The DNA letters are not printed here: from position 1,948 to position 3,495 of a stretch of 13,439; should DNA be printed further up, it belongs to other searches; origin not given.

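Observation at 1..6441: Six co-oriented genes place a PgaC/IcaA-like polysaccharide synthase among sensor and regulator proteins: candidate uncharacterised archaeal exopolysaccharide control system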

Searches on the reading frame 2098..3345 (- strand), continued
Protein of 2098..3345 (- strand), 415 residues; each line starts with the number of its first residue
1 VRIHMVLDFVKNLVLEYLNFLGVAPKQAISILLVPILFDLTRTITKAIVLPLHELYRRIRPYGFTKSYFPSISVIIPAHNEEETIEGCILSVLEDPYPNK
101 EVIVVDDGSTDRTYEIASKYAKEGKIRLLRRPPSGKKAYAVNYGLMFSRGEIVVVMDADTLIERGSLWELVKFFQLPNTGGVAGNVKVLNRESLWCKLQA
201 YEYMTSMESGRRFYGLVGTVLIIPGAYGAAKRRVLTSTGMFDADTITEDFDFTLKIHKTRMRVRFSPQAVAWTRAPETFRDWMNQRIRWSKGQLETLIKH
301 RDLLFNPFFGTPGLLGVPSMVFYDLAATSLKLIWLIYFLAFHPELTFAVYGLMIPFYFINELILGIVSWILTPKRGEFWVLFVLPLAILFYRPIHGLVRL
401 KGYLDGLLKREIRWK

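Call 12: find_related_loci(query=A1, collection=genome_contigs, flank=10000)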
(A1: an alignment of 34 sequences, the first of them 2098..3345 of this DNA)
Query A1 (415 aa) in genome_contigs; peptide patterns used: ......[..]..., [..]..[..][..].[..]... (x = any residue, [..] = any of these).
600 stretches matched a pattern (row limit reached: there are more); 518 encode a relative of the query (tblastn E <= 1e-3); the best 80 are kept; 80 distinct loci.
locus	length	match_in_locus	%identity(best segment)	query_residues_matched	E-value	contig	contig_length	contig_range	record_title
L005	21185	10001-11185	44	13-414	1e-96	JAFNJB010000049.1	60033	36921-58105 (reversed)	MAG: Candidatus Brockarchaeota archaeon isolate JZZ.bins.4 NODE_228_length_60033_cov_153.318, whole genome shotgun seque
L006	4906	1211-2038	42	70-341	1e-67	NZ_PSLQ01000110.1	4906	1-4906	MAG: Pyrinomonas sp. isolate ERB_32_1 NODE_3092_length_4906_cov_4.638219, whole genome shotgun sequence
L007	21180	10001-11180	35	31-414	3e-65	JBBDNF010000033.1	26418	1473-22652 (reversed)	MAG: Nitrosopumilaceae archaeon isolate LejiaB_38_73 Lejia_B_2222_length_26418_cov_35, whole genome shotgun sequence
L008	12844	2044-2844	41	57-325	2e-59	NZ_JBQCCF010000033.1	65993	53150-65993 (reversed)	MAG: Dyella sp. isolate bin004 k141_468565, whole genome shotgun sequence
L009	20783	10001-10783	40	65-325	3e-58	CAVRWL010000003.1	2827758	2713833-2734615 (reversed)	MAG: uncultured Alphaproteobacteria bacterium isolate MFD05502.bin.1.154 genome assembly, contig: contig_2711, whole gen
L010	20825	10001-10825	39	69-340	1e-56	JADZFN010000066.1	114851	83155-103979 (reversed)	MAG: Verrucomicrobiia bacterium isolate SJ867 c_000001726056, whole genome shotgun sequence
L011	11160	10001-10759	43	72-322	2e-56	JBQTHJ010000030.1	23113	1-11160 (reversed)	MAG: Gemmatimonadaceae bacterium isolate SAR11 c_000000059444, whole genome shotgun sequence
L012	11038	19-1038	34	72-414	1e-53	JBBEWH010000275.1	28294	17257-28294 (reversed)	Actinomycetes bacterium KLBMP 9797 Scaffold94_1, whole genome shotgun sequence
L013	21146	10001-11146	34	30-414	4e-54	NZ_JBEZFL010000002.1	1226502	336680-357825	Actinoplanes sp. NPDC048967 NPDC048967_31_E6.ctg-0002, whole genome shotgun sequence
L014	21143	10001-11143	34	31-414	7e-54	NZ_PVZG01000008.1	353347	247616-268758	Pseudosporangium ferrugineum strain DSM 45348 Ga0181035_108, whole genome shotgun sequence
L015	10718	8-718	41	89-325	7e-54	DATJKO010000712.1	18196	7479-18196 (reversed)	MAG TPA_asm: Pyrinomonadaceae bacterium isolate SMAG_U15595 k141_1771135, whole genome shotgun sequence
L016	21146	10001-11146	32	30-414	2e-53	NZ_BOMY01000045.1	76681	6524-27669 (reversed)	Paractinoplanes tereljensis strain NBRC 105297 sequence45, whole genome shotgun sequence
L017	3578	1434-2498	32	72-415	2e-53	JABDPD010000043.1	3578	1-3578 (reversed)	MAG: Boseongicola sp. isolate Site_B5 k127_1845804, whole genome shotgun sequence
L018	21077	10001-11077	34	53-414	7e-53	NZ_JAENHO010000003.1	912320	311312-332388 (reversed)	Paractinoplanes lichenicola strain LDG1-01 NODE_3_length_912320_cov_33.928334, whole genome shotgun sequence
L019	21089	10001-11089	33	53-415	9e-52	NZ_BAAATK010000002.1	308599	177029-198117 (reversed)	Streptomyces glaucus strain JCM 6922 sequence002, whole genome shotgun sequence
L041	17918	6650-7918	29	3-411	4e-42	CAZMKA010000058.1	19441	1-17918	MAG TPA_asm: uncultured Saprospiraceae bacterium isolate SRP268394_co1_13 genome assembly, contig: NODE_4734_length_1944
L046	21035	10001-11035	33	69-408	6e-39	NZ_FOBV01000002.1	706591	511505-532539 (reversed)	Chryseobacterium taichungense strain DSM 17453, whole genome shotgun sequence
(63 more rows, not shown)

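Call 18: search_protein_families(library=pfam, proteins=[L005:7849-8739:+, L005:8905-9930:+, L007:11153-12742:+, L007:12839-13762:+, L041:2642-4243:+, L041:4243-5295:+, L041:5292-6653:+, L046:5763-7787:+, L046:7787-8827:+, L046:8838-9791:+], max_evalue=0.001)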
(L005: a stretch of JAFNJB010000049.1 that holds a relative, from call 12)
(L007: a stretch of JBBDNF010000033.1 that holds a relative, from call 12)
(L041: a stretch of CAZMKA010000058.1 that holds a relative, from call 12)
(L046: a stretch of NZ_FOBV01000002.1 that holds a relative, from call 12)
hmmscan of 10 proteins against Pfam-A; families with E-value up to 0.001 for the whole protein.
L005:7849-8739:+ (296 aa): 0 families

L005:8905-9930:+ (341 aa): 1 family
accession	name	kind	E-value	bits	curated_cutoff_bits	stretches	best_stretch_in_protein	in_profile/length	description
PF18551.6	TackOD1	-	5e-28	98.4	32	1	39-198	24-188/188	Thaumarchaeal output domain 1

L007:11153-12742:+ (529 aa): 2 families
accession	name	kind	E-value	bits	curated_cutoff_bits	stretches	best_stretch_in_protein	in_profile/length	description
PF07705.17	CARDB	-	8e-07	29.6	22.7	1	50-146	10-97/101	CARDB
PF13620.12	CarboxypepD_reg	-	0.00022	21.9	32.3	0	181-222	2-44/82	Carboxypeptidase regulatory-like domain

L007:12839-13762:+ (307 aa): 2 families
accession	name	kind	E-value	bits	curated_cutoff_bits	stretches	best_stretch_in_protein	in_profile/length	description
PF18551.6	TackOD1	-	4.8e-25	88.7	32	1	163-295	43-179/188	Thaumarchaeal output domain 1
PF00072.30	Response_reg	-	8.1e-17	61.8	30.2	1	10-124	1-109/111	Response regulator receiver domain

L041:2642-4243:+ (533 aa): 0 families

L041:4243-5295:+ (350 aa): 2 families
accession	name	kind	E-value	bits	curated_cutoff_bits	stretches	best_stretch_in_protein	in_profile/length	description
PF13437.12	HlyD_3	-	9.7e-06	26.7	22.2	0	225-294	4-76/106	HlyD family secretion protein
PF16576.10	HlyD_D23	-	0.00093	19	30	0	182-283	69-171/214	Barrel-sandwich domain of CusB or HlyD membrane-fusion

L041:5292-6653:+ (453 aa): 1 family
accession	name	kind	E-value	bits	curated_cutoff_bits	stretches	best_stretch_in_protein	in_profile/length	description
PF18551.6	TackOD1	-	2.6e-51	174.3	32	1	124-303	6-185/188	Thaumarchaeal output domain 1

L046:5763-7787:+ (674 aa): 0 families

L046:7787-8827:+ (346 aa): 2 families
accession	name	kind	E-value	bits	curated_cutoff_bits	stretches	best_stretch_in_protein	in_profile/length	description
PF16576.10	HlyD_D23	-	1.8e-05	24.6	30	1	209-298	99-189/214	Barrel-sandwich domain of CusB or HlyD membrane-fusion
PF13437.12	HlyD_3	-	0.00021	22.4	22.2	0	223-302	4-85/106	HlyD family secretion protein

L046:8838-9791:+ (317 aa): 1 family
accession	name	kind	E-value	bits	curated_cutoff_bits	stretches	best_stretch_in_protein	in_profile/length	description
PF18551.6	TackOD1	-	8.7e-45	153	32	1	121-307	6-188/188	Thaumarchaeal output domain 1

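Call 20: find_encoding_contigs(protein=P0005, flank=10000, max_places=2)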
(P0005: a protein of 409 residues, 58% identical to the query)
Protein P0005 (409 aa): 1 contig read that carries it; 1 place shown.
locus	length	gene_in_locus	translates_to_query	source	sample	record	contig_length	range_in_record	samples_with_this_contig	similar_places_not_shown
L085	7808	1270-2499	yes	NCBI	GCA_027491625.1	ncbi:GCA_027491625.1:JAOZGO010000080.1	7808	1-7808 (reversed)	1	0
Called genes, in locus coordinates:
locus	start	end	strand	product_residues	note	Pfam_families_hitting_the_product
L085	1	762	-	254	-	?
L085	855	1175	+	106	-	-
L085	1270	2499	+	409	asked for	PF13506:Glyco_transf_21, PF00535:Glycos_transf_2, PF10111:Glyco_tranf_2_2, PF13641:Glyco_tranf_2_3, PF01644:Chitin_synth_1 (faint), PF03142:Chitin_synth_2 (weak), PF13632:Glyco_trans_2_3, PF03142:Chitin_synth_2 (weak)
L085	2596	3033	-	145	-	PF01850:PIN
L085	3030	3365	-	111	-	PF26688:RHH_12 (weak)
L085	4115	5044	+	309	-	PF02729:OTCace_N, PF00185:OTCace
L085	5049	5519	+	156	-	PF01948:PyrI, PF02748:PyrI_C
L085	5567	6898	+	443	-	PF07969:Amidohydro_3 (faint), PF01979:Amidohydro_1, PF12890:DHOase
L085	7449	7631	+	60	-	PF26788:DUF8260 (faint), PF21344:Zn_ribbon_LysW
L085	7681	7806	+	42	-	?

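Call 21: find_encoding_contigs(protein=P0010, flank=10000, max_places=2)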
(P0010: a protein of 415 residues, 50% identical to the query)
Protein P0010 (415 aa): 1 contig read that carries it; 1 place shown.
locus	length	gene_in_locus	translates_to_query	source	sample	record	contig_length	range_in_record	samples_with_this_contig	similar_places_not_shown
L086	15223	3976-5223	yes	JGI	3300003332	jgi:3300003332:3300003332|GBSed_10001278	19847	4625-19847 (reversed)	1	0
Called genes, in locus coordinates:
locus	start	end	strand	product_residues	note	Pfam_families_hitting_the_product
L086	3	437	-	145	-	?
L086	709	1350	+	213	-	PF06745:ATPase, PF24336:DUF7504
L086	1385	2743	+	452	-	PF07088:GvpD_P-loop, PF06745:ATPase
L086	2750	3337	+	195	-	PF03259:Robl_LC7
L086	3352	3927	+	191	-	PF08279:HTH_11 (faint), PF09339:HTH_IclR (weak), PF03259:Robl_LC7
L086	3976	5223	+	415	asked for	PF13506:Glyco_transf_21, PF00535:Glycos_transf_2, PF10111:Glyco_tranf_2_2, PF13641:Glyco_tranf_2_3, PF01644:Chitin_synth_1 (weak), PF03142:Chitin_synth_2, PF13632:Glyco_trans_2_3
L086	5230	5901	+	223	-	-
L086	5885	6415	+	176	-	PF09721:Exosortase_EpsH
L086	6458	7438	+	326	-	PF18551:TackOD1, PF12773:DZR (faint), PF23455:DUF7129 (faint)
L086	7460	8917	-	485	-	PF01139:RtcB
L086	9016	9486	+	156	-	PF01022:HTH_5 (weak), PF25212:HVO_A0114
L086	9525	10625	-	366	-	PF03576:Peptidase_S58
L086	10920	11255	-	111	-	-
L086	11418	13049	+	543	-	PF00118:Cpn60_TCP1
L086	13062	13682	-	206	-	PF02778:tRNA_int_endo_N, PF01974:tRNA_int_endo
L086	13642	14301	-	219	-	PF01865:PhoU_div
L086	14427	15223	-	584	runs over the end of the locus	PF03129:HGTP_anticodon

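Call 22: find_encoding_contigs(protein=P0014, flank=10000, max_places=2)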
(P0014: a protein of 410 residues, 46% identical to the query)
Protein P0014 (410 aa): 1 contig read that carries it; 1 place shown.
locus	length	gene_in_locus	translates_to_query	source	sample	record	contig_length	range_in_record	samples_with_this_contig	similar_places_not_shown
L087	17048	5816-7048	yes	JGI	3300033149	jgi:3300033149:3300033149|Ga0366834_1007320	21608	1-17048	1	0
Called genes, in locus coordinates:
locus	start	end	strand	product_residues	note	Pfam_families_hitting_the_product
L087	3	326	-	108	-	?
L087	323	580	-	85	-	-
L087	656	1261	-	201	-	PF02830:V4R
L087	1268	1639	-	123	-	PF03259:Robl_LC7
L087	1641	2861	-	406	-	PF06745:ATPase, PF23442:DUF7125 (weak), PF00025:Arf, PF00071:Ras (weak), PF03029:ATP_bind_1 (faint), PF08477:Roc (weak)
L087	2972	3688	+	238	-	PF05625:PAXNEB (faint), PF06745:ATPase, PF23442:DUF7125 (faint), PF23365:DUF7090 (weak), PF24336:DUF7504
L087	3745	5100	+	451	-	PF06745:ATPase, PF07088:GvpD_P-loop, PF20440:GvpD_bR2 (faint)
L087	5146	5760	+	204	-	PF03259:Robl_LC7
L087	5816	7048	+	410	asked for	PF13506:Glyco_transf_21, PF13641:Glyco_tranf_2_3, PF00535:Glycos_transf_2, PF10111:Glyco_tranf_2_2, PF01644:Chitin_synth_1 (weak), PF03142:Chitin_synth_2, PF13632:Glyco_trans_2_3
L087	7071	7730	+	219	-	-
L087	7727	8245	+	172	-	PF09721:Exosortase_EpsH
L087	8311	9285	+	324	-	PF18551:TackOD1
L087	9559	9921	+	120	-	PF01920:Prefoldin_2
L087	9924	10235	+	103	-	PF11419:DUF3194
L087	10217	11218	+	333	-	PF01368:DHH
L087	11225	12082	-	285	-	PF04962:KduI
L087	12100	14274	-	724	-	PF00923:TAL_FSA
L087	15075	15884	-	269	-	PF06500:FrsA-like (weak), PF01738:DLH, PF02129:Peptidase_S15, PF20434:BD-FAE, PF00561:Abhydrolase_1, PF12146:Hydrolase_4, PF12697:Abhydrolase_6, PF00326:Peptidase_S9, +6 more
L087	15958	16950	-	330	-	PF07521:RMMBL (faint)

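Call 23: find_encoding_contigs(protein=P0028, flank=10000, max_places=2)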
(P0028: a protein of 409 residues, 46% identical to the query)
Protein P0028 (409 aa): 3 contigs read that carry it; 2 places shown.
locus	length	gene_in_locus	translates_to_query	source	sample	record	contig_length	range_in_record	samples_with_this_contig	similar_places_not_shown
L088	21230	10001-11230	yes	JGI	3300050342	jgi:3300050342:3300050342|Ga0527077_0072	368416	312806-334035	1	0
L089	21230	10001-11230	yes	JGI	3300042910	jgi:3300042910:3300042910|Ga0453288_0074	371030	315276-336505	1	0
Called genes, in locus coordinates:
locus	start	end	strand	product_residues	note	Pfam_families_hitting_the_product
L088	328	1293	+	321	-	PF01408:GFO_IDH_MocA, PF22725:GFO_IDH_MocA_C3 (weak)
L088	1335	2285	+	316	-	PF01522:Polysacc_deac_1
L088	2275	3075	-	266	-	PF00857:Isochorismatase (weak)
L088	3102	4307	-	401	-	PF01041:DegT_DnrJ_EryC1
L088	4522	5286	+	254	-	PF00154:RecA_N (weak), PF03796:DnaB_C, PF06745:ATPase, PF13481:AAA_25, PF23442:DUF7125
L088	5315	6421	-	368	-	-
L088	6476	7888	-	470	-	PF23571:GH3_M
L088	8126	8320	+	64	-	PF12728:HTH_17, PF00376:MerR, PF13411:MerR_1 (weak)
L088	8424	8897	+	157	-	PF07282:Cas12f1-like_TNB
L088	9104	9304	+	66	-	-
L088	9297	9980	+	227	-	PF03796:DnaB_C (weak), PF06745:ATPase, PF13481:AAA_25, PF23442:DUF7125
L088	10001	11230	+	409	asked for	PF13506:Glyco_transf_21, PF00535:Glycos_transf_2, PF10111:Glyco_tranf_2_2 (weak), PF13641:Glyco_tranf_2_3, PF01644:Chitin_synth_1, PF03142:Chitin_synth_2, PF13632:Glyco_trans_2_3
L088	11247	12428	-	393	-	PF18551:TackOD1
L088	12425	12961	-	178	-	PF00025:Arf, PF00071:Ras, PF08477:Roc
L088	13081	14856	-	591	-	PF02369:Big_1 (faint), PF09134:Invasin_D3 (faint)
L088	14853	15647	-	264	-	-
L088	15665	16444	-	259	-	PF10502:Peptidase_S26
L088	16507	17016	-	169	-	-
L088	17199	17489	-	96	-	-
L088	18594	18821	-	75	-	PF01385:OrfB_IS605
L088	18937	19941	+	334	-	PF01408:GFO_IDH_MocA, PF08635:ox_reductase_C, PF22725:GFO_IDH_MocA_C3, PF02894:GFO_IDH_MocA_C (weak)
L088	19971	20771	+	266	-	PF01261:AP_endonuc_2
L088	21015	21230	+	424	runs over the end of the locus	PF20251:Big_14 (faint)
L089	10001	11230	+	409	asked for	PF13506:Glyco_transf_21, PF00535:Glycos_transf_2, PF10111:Glyco_tranf_2_2 (weak), PF13641:Glyco_tranf_2_3, PF01644:Chitin_synth_1, PF03142:Chitin_synth_2, PF13632:Glyco_trans_2_3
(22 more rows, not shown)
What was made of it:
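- Arf/Ras, Roadblock and V4R neighbours occur (calls 22, 23).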

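Call 24: find_encoding_contigs(protein=P0046, flank=10000, max_places=2)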
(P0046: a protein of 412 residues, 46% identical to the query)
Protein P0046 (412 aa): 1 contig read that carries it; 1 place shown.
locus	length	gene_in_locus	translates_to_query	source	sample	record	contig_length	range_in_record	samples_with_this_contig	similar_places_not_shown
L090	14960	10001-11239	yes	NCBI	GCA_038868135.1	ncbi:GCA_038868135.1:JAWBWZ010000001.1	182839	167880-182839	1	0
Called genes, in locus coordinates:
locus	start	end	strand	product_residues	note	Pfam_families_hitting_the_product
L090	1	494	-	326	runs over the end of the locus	PF03215:Rad17, PF05496:RuvB_N, PF00004:AAA, PF13401:AAA_22 (faint), PF13177:DNA_pol3_delta2, PF21960:RCF1-5-like_lid (weak), PF08542:Rep_fac_C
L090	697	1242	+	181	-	PF25005:PSF2_N (weak), PF05916:Sld5, PF27418:GINS23_N (weak)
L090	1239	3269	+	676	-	PF14551:MCM_N, PF17207:MCM_OB, PF00493:MCM, PF07728:AAA_5, PF01078:Mg_chelatase (weak), PF17855:MCM_lid, PF21120:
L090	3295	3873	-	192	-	-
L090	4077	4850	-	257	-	PF09754:PAC2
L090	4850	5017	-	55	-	PF04135:Nop10p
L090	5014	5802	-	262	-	PF00575:S1, PF07541:EIF_2_alpha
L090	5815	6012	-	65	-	PF01667:Ribosomal_S27e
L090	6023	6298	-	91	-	PF00935:Ribosomal_L44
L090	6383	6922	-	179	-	PF22090:Gins51_C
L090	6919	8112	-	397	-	PF01896:DNA_primase_S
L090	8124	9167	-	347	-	PF26466:DNA_primase_lrg_N, PF04104:DNA_primase_lrg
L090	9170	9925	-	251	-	PF00705:PCNA_N, PF02747:PCNA_C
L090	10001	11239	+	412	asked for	PF13506:Glyco_transf_21, PF03142:Chitin_synth_2 (faint), PF13641:Glyco_tranf_2_3, PF00535:Glycos_transf_2, PF10111:Glyco_tranf_2_2 (weak), PF01644:Chitin_synth_1 (faint), PF13632:Glyco_trans_2_3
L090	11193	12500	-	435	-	PF06745:ATPase, PF18551:TackOD1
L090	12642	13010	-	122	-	PF12773:DZR (faint), PF01396:Zn_ribbon_Top1 (faint), PF02150:Zn_ribbon_RPB9 (weak), PF24042:DUF7351, PF01096:Zn_ribbon_TFIIS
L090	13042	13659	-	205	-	PF01949:Endo_dU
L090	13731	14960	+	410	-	PF22039:HUTI_composite_bact (weak), PF01979:Amidohydro_1, PF07969:Amidohydro_3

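Call 25: find_encoding_contigs(protein=P0109, flank=10000, max_places=2)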
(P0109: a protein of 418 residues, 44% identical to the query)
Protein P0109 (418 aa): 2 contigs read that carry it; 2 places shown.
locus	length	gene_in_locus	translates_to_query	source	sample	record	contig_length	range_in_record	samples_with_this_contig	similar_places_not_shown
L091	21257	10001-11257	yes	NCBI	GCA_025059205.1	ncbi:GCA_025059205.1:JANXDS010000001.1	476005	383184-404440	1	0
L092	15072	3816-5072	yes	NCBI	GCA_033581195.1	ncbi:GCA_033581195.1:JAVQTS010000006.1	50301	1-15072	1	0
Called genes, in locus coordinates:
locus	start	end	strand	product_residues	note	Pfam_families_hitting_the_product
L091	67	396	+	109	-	PF01588:tRNA_bind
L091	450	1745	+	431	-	PF01336:tRNA_anti-codon, PF00152:tRNA-synt_2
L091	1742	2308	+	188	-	PF05175:MTS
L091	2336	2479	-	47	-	-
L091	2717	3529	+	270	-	PF01925:TauE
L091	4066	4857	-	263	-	PF02830:V4R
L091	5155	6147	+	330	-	-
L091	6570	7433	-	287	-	PF01040:UbiA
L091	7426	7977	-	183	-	PF02778:tRNA_int_endo_N (weak), PF01974:tRNA_int_endo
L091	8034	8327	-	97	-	-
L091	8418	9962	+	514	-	PF01409:tRNA-synt_2d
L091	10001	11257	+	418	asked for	PF13506:Glyco_transf_21, PF13641:Glyco_tranf_2_3, PF00535:Glycos_transf_2, PF10111:Glyco_tranf_2_2, PF03142:Chitin_synth_2, PF13632:Glyco_trans_2_3, PF03142:Chitin_synth_2 (weak)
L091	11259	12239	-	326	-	PF18551:TackOD1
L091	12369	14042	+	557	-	PF03484:B5, PF17759:tRNA_synthFbeta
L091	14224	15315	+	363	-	PF00579:tRNA-synt_1b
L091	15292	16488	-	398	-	-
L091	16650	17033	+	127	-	PF02675:AdoMet_dc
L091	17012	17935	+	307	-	PF17284:Spermine_synt_N, PF01564:Spermine_synth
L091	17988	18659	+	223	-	-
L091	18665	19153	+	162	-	PF14478:DUF4430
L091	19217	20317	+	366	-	PF01264:Chorismate_synt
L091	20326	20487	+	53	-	PF26358:EcdD_BsdD_detox (weak)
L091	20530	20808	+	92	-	PF01022:HTH_5, PF08279:HTH_11 (weak), PF12840:HTH_20 (weak), PF13412:HTH_24, PF13551:HTH_29, PF09339:HTH_IclR (weak)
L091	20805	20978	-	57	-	PF03911:Sec61_beta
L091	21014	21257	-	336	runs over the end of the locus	PF12706:Lactamase_B_2 (weak)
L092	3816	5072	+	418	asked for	PF13506:Glyco_transf_21, PF13641:Glyco_tranf_2_3, PF00535:Glycos_transf_2, PF10111:Glyco_tranf_2_2, PF03142:Chitin_synth_2, PF13632:Glyco_trans_2_3, PF03142:Chitin_synth_2 (weak)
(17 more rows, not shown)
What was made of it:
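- A minimal two-gene GT2+TackOD1 cassette sits among housekeeping genes in Aigarchaeota and Bathyarchaeia (calls 24, 25).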

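Call 56: predict_structure(alignment_id=A6)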
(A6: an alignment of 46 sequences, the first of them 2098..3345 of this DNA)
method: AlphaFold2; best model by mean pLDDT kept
length: 415 residues; sequences in the alignment: 46
mean_pLDDT: 92.7   pTM: 0.89
mean pLDDT of the five models: 92.7, 92.5, 92.3, 91.7, 89.8
residues with pLDDT >= 90: 324; 70-90: 86; 50-70: 5; < 50: 0
segments of 3 or more residues with pLDDT < 50: none
pLDDT, mean of each block of 10 residues (from residue 1): 94 97 97 95 96 96 94 98 98 98 97 98 98 90 96 97 98 96 96 94 93 91 90 92 81 90 95 96 92 89 78 81 86 93 96 96 96 83 95 93 90 65
secondary structure, 60 per line:
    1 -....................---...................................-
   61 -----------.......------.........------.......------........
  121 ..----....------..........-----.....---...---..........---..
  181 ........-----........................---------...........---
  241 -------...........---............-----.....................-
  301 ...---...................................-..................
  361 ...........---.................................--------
elements in order: H2-21 H25-59 E72-78 H85-93 E100-106 H113-122 E127-130 H137-146 E152-156 E160-162 H166-175 E179-188 H194-217 E227-231 H232-237 H248-258 E262-273 H279-299 H307-341 H343-371 H375-407
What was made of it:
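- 2098..3345 (-): Membrane GT2 synthase (415 aa, or 411 aa from the ATG at 3333). It has 2 N-terminal and 3 C-terminal TM helices and the motifs DDG, DAD, TED and QRIRW. AF2 model pLDDT 92.7 (call 56).
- On Processive membrane-integrated GT2 synthases (BcsA / HAS / Chs / NodC / PgaC class): The AF2 model (pLDDT 92.7) has helices at 2-59 and 307-407 (call 56).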
